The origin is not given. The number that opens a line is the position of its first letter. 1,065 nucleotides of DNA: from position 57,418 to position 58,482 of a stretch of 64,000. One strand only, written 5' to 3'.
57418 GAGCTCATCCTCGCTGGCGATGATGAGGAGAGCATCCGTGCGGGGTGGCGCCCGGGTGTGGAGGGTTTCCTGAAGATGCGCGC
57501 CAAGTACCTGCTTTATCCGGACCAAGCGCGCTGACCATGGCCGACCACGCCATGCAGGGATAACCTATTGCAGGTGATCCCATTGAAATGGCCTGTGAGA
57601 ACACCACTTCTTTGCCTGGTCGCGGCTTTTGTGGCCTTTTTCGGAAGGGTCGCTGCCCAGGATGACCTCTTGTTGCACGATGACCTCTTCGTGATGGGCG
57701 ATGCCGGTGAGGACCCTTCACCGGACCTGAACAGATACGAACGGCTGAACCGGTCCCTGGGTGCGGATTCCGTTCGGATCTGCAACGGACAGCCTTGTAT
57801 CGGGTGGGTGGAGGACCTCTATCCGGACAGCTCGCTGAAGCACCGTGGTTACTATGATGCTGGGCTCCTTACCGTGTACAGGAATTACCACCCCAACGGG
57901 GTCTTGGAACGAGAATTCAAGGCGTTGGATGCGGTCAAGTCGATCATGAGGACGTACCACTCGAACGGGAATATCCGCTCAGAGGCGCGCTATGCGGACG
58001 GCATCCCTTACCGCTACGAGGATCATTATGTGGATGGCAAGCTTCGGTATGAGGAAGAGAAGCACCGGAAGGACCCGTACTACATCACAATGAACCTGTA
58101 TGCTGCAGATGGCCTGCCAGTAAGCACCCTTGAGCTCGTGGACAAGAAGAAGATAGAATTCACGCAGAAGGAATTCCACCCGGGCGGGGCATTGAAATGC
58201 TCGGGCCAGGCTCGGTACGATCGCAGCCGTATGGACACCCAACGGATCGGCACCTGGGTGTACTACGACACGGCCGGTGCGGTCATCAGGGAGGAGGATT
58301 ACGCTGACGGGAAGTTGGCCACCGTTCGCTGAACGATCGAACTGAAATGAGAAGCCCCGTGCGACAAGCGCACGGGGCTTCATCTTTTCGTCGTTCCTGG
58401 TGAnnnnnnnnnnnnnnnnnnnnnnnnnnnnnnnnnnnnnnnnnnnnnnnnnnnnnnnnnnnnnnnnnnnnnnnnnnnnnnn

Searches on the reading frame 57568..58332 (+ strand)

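Call 83: search_protein_families(library=pfam, proteins=[window:57568-58332:+], max_evalue=0.0001)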
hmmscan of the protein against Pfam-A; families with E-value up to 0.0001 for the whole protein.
window:57568-58332:+ (254 aa): 1 family
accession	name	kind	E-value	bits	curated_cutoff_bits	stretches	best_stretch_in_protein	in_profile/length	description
PF07661.19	MORN_2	-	5.8e-09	35.6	29.6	0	127-143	5-21/22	MORN repeat variant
